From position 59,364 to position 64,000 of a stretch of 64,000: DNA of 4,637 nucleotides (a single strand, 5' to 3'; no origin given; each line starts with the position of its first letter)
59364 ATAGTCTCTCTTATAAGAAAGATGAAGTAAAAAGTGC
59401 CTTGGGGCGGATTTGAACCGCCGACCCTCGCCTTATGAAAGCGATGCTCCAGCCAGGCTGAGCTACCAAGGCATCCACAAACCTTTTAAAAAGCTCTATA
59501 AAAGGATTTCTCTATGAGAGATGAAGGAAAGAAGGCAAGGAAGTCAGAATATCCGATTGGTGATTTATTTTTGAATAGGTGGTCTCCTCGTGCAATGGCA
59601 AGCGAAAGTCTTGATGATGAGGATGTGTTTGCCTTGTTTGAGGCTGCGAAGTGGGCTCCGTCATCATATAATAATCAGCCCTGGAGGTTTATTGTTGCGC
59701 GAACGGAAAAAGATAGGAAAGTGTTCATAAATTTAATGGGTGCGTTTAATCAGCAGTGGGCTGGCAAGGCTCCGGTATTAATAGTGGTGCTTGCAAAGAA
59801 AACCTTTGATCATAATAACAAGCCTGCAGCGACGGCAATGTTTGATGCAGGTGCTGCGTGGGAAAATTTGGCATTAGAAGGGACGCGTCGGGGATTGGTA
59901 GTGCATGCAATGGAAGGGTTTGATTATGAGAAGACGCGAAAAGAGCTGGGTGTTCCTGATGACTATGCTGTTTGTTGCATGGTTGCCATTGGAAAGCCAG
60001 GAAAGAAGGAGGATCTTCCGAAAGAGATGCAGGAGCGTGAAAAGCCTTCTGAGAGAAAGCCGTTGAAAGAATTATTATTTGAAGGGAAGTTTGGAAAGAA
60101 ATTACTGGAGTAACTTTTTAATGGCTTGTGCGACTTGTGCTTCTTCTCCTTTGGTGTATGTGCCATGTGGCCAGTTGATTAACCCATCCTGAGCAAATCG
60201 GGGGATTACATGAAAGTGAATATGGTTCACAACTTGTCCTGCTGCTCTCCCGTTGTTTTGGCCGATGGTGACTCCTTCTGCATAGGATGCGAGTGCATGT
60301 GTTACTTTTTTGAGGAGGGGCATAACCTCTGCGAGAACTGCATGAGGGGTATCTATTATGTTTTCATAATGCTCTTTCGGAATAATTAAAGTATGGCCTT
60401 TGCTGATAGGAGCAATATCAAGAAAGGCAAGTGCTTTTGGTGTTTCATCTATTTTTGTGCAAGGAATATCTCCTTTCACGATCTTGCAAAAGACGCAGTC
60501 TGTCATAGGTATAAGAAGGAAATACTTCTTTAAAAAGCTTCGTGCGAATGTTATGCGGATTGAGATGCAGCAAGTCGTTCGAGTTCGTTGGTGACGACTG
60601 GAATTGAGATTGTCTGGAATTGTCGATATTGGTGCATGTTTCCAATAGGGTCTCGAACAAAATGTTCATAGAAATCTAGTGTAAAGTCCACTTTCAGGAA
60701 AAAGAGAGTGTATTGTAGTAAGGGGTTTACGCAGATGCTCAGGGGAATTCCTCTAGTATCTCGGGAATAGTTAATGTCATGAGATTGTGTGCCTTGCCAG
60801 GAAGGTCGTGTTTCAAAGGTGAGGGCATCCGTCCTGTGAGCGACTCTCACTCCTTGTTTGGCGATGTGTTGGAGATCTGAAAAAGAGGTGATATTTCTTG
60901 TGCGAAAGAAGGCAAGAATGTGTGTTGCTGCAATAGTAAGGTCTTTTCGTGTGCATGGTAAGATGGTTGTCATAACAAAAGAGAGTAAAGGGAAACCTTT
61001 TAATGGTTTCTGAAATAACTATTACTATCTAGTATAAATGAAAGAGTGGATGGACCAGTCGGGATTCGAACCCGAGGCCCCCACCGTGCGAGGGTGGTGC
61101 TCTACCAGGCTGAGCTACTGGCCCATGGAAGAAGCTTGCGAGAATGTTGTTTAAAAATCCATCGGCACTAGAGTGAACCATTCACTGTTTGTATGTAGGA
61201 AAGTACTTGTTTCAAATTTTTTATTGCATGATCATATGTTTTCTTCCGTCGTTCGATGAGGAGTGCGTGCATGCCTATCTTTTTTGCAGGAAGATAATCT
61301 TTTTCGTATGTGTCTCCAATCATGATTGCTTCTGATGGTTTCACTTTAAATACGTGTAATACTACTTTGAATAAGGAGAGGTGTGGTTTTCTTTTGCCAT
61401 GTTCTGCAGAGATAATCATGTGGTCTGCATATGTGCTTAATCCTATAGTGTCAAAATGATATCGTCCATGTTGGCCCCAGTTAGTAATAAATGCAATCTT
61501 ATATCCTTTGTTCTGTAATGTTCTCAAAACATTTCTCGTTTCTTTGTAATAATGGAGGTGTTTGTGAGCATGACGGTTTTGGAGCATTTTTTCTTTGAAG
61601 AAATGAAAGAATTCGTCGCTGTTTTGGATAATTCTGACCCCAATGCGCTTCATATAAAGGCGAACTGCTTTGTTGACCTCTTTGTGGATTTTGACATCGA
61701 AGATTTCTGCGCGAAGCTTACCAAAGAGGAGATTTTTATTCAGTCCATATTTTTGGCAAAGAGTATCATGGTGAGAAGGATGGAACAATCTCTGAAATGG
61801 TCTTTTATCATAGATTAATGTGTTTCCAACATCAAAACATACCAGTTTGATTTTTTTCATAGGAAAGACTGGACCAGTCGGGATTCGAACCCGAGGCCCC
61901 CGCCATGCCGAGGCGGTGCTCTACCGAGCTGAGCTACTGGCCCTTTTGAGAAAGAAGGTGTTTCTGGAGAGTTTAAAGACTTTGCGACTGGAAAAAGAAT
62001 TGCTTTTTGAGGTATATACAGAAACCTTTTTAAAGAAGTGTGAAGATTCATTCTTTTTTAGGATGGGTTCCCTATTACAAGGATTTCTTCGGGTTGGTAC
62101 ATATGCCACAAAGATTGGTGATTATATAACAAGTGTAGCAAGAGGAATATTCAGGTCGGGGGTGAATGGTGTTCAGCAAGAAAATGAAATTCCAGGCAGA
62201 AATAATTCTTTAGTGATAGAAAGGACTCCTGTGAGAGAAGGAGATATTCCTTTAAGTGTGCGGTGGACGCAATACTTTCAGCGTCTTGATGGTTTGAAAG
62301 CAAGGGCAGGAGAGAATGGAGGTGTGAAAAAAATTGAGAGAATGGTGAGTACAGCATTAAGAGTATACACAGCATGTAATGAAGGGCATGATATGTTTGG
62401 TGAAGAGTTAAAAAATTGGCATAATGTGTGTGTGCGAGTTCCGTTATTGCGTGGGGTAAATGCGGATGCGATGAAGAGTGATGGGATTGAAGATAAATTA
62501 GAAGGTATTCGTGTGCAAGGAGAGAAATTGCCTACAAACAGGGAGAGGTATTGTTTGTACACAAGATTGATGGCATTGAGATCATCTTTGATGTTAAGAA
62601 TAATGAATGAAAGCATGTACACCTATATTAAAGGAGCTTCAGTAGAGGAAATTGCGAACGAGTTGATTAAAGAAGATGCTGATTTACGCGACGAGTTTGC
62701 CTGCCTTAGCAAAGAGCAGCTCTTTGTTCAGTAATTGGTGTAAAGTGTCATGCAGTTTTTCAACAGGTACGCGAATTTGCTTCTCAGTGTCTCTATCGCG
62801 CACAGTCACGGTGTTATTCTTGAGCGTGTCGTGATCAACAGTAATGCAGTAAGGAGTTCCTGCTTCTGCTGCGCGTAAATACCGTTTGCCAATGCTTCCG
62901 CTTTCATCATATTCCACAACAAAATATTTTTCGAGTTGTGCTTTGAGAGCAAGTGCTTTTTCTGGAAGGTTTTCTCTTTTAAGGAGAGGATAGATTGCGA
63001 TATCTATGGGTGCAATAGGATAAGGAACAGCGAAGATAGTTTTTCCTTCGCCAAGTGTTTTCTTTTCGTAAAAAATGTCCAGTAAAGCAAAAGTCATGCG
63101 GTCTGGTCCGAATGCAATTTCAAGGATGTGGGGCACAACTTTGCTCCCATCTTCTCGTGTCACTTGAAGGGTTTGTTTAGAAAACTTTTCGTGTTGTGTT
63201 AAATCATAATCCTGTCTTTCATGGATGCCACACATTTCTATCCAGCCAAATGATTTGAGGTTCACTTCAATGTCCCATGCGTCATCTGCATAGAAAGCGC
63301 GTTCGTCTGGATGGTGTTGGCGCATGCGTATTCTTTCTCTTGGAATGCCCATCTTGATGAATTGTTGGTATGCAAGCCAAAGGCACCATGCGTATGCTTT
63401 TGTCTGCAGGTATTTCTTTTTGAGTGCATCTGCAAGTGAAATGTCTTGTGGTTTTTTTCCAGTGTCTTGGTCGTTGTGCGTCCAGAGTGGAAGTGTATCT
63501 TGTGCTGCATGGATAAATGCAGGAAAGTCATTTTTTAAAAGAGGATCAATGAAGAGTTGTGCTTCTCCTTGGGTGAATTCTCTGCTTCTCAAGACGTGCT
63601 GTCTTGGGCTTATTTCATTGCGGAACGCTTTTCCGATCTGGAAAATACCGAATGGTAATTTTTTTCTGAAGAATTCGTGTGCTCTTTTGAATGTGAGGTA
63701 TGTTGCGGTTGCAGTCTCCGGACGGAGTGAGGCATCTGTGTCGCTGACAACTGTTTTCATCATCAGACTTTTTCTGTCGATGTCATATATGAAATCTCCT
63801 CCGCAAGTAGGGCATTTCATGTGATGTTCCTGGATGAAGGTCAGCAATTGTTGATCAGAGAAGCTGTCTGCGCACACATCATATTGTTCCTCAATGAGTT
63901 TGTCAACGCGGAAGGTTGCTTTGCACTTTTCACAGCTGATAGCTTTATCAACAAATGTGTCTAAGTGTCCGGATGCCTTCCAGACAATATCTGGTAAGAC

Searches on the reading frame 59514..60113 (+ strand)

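Call 79: search_protein_families(library=pfam, proteins=[window:59514-60113:+], max_evalue=0.001)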
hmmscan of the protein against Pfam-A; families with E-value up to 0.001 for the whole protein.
window:59514-60113:+ (199 aa): 2 families
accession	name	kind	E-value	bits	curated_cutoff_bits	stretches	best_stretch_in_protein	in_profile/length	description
PF00881.29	Nitroreductase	-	2.5e-26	93.3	23.5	2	77-161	81-167/167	Nitroreductase family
PF14512.11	TM1586_NiRdase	-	8.9e-09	35.7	27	1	35-63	157-185/215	Putative TM nitroreductase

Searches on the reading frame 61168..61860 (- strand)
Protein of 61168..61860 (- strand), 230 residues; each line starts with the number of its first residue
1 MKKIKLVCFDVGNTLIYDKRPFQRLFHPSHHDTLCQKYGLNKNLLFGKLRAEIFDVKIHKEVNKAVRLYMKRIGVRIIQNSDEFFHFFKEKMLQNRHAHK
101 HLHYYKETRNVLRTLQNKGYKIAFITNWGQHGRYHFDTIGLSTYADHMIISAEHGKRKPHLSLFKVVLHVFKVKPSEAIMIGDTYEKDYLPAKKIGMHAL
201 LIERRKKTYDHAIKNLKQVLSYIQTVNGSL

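Call 79: search_protein_families(library=pfam, proteins=[window:61168-61860:-], max_evalue=0.001)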
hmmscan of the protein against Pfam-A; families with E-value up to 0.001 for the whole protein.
window:61168-61860:- (230 aa): 3 families
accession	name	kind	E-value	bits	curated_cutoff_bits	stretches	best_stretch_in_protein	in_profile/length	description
PF13419.12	HAD_2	-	2.8e-18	67.1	23.8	1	60-201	35-177/178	Haloacid dehalogenase-like hydrolase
PF00702.32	Hydrolase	-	5.4e-15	56.7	26.4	1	4-196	1-191/191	haloacid dehalogenase-like hydrolase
PF13242.12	Hydrolase_like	-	2.3e-08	34.2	22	1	157-204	3-50/75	HAD-hyrolase-like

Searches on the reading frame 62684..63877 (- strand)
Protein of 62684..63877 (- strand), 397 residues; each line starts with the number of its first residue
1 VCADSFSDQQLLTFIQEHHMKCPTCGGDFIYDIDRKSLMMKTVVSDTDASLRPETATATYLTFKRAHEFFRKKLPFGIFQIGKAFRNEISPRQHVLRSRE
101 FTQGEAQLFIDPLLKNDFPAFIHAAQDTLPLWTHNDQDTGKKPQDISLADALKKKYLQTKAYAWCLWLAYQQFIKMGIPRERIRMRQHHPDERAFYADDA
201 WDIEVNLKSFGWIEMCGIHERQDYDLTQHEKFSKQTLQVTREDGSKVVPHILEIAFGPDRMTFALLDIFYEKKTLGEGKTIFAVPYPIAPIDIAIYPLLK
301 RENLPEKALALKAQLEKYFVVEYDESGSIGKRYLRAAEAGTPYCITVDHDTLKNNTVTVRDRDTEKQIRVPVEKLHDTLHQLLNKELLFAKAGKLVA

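Call 79: search_protein_families(library=pfam, proteins=[window:62684-63877:-], max_evalue=0.001)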
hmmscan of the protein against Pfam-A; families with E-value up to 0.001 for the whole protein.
window:62684-63877:- (397 aa): 2 families
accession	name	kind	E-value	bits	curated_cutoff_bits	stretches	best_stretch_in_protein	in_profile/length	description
PF03129.25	HGTP_anticodon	-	2.5e-19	69.7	21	1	293-381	2-93/94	Anticodon binding domain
PF00587.30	tRNA-synt_2b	-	1.5e-10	41.8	29.3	1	48-268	10-178/179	tRNA synthetase class II core domain (G, H, P, S and T)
